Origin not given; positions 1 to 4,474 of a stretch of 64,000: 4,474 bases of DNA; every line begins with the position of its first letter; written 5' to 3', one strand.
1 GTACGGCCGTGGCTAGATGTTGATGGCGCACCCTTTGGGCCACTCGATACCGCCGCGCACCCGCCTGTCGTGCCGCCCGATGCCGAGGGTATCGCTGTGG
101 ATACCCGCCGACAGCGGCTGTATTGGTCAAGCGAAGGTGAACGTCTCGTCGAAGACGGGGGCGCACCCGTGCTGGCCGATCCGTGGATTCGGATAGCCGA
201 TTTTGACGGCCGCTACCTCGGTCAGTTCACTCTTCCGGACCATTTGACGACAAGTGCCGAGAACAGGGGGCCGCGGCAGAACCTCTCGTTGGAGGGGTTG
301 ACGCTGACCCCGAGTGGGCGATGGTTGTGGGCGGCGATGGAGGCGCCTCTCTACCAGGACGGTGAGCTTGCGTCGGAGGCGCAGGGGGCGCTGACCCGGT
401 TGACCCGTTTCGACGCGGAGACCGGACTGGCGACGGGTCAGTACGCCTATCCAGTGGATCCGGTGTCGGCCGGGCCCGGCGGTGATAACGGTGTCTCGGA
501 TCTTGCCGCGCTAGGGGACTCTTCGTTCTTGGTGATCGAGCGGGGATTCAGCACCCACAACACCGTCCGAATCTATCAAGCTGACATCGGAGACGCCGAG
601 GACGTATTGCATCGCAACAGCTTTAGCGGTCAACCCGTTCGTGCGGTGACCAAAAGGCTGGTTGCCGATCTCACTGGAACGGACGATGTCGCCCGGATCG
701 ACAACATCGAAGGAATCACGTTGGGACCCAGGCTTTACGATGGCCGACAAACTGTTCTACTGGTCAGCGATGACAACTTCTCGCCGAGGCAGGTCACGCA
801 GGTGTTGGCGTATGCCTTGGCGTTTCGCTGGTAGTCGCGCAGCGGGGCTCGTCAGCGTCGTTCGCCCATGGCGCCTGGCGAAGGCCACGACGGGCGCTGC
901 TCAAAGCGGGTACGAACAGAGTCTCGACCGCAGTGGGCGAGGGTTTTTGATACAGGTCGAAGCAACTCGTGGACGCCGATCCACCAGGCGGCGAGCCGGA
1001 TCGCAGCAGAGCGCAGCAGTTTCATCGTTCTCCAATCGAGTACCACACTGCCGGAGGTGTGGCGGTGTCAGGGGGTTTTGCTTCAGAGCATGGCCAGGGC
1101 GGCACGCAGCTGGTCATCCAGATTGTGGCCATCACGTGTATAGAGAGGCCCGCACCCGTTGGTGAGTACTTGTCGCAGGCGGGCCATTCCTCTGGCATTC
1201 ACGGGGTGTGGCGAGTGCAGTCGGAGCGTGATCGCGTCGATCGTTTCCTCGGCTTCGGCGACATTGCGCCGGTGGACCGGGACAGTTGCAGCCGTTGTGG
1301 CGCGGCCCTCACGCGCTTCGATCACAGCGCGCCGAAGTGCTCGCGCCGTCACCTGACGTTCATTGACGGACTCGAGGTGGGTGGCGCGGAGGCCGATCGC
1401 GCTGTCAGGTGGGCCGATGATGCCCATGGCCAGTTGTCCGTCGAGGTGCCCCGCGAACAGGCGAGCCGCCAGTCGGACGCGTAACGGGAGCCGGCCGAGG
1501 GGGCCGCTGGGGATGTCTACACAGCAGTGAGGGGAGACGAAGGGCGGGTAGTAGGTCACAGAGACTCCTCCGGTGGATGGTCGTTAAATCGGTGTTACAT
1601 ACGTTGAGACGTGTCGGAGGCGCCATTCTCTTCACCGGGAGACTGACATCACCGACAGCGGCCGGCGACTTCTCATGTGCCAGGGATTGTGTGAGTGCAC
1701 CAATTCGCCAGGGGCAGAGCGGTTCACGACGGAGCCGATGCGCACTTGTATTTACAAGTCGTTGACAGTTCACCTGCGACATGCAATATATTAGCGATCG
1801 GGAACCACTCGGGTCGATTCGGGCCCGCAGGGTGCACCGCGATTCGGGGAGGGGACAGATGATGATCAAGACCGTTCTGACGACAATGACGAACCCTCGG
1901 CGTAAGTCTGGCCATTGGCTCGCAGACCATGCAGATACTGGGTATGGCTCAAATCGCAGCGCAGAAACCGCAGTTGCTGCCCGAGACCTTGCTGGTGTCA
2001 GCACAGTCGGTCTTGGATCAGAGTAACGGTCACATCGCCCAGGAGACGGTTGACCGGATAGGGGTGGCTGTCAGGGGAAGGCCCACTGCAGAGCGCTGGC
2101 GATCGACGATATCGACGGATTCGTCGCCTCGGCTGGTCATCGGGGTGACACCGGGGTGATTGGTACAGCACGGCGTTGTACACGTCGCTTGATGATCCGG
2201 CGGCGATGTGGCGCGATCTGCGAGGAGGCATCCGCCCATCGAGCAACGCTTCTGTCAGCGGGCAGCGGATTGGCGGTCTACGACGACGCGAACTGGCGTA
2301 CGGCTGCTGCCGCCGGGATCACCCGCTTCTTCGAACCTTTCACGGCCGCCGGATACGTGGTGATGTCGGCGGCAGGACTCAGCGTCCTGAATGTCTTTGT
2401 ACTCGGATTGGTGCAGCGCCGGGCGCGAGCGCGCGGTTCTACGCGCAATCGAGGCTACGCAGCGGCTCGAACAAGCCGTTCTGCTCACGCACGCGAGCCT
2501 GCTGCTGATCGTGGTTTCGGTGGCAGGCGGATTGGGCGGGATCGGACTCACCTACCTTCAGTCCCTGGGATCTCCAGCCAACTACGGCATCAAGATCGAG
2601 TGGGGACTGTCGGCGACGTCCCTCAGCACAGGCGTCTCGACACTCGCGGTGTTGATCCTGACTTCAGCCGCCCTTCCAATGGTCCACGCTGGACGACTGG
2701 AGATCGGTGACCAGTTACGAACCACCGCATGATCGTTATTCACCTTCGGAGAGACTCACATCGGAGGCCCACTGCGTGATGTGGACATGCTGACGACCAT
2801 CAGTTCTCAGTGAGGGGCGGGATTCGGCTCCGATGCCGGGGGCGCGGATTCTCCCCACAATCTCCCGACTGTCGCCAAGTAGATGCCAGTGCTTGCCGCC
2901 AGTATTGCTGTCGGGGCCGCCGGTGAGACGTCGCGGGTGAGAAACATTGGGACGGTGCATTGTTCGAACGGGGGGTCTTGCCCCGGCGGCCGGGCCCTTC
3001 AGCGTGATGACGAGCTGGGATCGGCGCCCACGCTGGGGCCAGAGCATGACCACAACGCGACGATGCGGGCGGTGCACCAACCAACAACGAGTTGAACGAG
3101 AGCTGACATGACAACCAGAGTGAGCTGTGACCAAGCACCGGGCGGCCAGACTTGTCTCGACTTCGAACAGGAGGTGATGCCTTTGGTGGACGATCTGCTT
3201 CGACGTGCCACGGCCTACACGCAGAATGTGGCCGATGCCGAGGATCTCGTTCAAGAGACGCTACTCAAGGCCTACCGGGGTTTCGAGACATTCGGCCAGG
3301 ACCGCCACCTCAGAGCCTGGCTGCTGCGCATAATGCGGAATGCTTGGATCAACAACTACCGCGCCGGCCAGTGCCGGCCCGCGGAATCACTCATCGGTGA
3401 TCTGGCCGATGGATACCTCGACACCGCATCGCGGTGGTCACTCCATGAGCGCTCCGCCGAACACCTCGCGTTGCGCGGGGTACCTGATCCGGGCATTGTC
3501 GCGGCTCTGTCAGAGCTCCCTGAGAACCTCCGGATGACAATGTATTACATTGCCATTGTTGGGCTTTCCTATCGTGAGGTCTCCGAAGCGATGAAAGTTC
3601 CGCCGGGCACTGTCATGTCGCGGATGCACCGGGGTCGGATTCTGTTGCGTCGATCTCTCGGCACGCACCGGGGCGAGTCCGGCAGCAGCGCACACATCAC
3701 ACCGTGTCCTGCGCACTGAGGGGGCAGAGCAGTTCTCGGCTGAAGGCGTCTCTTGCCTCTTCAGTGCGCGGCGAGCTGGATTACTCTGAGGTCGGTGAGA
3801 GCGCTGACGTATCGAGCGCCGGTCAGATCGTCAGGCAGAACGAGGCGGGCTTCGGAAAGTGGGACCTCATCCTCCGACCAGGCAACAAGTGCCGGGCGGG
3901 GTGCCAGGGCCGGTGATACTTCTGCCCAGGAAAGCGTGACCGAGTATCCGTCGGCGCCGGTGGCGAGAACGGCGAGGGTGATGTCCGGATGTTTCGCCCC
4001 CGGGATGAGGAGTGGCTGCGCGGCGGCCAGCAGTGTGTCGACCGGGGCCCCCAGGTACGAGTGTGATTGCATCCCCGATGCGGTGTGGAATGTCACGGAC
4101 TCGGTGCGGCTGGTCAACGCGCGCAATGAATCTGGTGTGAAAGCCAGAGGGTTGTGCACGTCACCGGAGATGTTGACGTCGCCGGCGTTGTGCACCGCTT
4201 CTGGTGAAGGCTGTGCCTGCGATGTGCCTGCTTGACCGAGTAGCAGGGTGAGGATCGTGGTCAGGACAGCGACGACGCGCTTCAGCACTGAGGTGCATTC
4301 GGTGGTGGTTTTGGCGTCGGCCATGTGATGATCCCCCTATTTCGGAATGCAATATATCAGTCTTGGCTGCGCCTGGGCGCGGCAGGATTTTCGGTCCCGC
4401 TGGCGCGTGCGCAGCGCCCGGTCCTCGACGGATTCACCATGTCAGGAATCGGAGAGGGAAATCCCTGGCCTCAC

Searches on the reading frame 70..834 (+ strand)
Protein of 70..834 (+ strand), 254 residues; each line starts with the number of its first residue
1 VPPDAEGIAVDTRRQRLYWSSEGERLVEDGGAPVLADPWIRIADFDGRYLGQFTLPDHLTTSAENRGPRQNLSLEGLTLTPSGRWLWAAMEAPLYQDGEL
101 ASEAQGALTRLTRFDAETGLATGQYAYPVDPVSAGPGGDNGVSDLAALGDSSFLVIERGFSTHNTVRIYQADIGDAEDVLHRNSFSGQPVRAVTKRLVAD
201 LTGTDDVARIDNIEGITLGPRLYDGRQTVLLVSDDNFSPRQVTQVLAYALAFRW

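Call 45: search_protein_families(library=pfam, proteins=[window:70-834:+], max_evalue=0.01)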
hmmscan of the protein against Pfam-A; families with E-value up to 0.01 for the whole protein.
window:70-834:+ (254 aa): 1 family
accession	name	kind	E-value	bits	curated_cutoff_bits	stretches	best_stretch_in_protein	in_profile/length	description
PF13449.12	Phytase-like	-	6.3e-65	220.3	27.6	1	4-237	69-284/284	Esterase-like activity of phytase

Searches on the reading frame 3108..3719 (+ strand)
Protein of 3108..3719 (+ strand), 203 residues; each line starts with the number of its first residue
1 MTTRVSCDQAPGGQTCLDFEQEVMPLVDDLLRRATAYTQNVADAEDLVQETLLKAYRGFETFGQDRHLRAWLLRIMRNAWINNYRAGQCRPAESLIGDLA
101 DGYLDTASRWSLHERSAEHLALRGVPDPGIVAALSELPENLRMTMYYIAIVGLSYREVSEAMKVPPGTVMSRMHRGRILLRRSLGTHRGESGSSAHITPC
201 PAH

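Call 45: search_protein_families(library=pfam, proteins=[window:3108-3719:+], max_evalue=0.01)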
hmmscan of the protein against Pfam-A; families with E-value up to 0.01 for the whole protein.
window:3108-3719:+ (203 aa): 4 families
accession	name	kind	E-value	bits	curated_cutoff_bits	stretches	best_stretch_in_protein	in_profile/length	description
PF04542.20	Sigma70_r2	-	3.8e-16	59.1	24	1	27-86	6-67/71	Sigma-70 region 2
PF08281.18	Sigma70_r4_2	-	1.1e-10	41.4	25.7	1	130-177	4-51/54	Sigma-70, region 4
PF04545.22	Sigma70_r4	-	3.4e-05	23.7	24.1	1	133-181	1-49/50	Sigma-70, region 4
PF22029.2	PhyR_sigma2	-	0.00011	22.6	27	1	31-76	8-54/55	Sigma2 domain of PhyR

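Call 79: search_protein_families(library=ncbifam, proteins=[window:3108-3719:+], max_evalue=0.00001)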
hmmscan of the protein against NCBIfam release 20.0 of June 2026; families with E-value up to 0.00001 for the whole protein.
window:3108-3719:+ (203 aa): 64 families (the best 25 are shown)
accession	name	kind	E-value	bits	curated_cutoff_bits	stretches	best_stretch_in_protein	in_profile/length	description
TIGR02947.1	SigH_actino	hypoth_equivalog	1.9e-46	158.2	251.55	1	14-193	8-188/193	RNA polymerase sigma-70 factor, TIGR02947 family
NF009164.0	PRK12511.1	equivalog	4.3e-27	94.8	185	1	21-182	8-157/182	RNA polymerase sigma factor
NF009185.0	PRK12533.1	equivalog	1.2e-24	87.3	248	1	18-187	30-196/231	RNA polymerase sigma factor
NF007225.0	PRK09643.1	equivalog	2.2e-21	76.5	190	1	27-194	37-192/204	RNA polymerase sigma factor SigM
NF008888.0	PRK11922.1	equivalog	9.4e-21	74.5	204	1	30-191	43-203/231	RNA polymerase sigma factor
NF007229.0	PRK09647.1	equivalog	2e-20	73.1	265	1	23-197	50-215/220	RNA polymerase sigma factor SigE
TIGR02939.1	RpoE_Sigma70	equivalog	4.2e-20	72.6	236.15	1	33-182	36-184/190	RNA polymerase sigma factor RpoE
NF007223.0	PRK09641.1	equivalog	4.7e-20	72.2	209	1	31-185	32-185/187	RNA polymerase sigma factor SigW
NF009198.0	PRK12546.1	equivalog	1.5e-19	70.4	270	1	27-190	17-167/188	RNA polymerase sigma factor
TIGR02950.1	SigM_subfam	subfamily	3.7e-19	69.1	147.95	1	27-183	10-157/159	RNA polymerase sigma factor, SigM family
NF058625.1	sigma_PG0214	equivalog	1.3e-18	67.3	130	1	18-185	5-162/170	GFO_1088 family ECF-type sigma factor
NF007227.0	PRK09645.1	subfamily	1.3e-17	64.3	202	1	32-184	28-170/177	sigma-70 family RNA polymerase sigma factor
TIGR02937.1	sigma70-ECF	superfamily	2.2e-17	63.2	42.9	1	28-183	12-164/165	sigma-70 family RNA polymerase sigma factor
TIGR02948.1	SigW_bacill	equivalog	2.8e-17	63.4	243.1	1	31-185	32-185/187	RNA polymerase sigma factor SigW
NF009199.0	PRK12547.1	subfamily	3.7e-17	62.3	219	1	15-188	4-164/184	RNA polymerase sigma factor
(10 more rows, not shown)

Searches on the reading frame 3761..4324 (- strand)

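Call 45: search_protein_families(library=pfam, proteins=[window:3761-4324:-], max_evalue=0.01)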
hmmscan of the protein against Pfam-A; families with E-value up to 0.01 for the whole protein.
window:3761-4324:- (187 aa): 1 family
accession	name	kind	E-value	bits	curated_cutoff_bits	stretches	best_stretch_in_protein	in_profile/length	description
PF00174.25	Oxidored_molyb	-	4.4e-05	23.6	24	1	49-181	13-160/169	Oxidoreductase molybdopterin binding domain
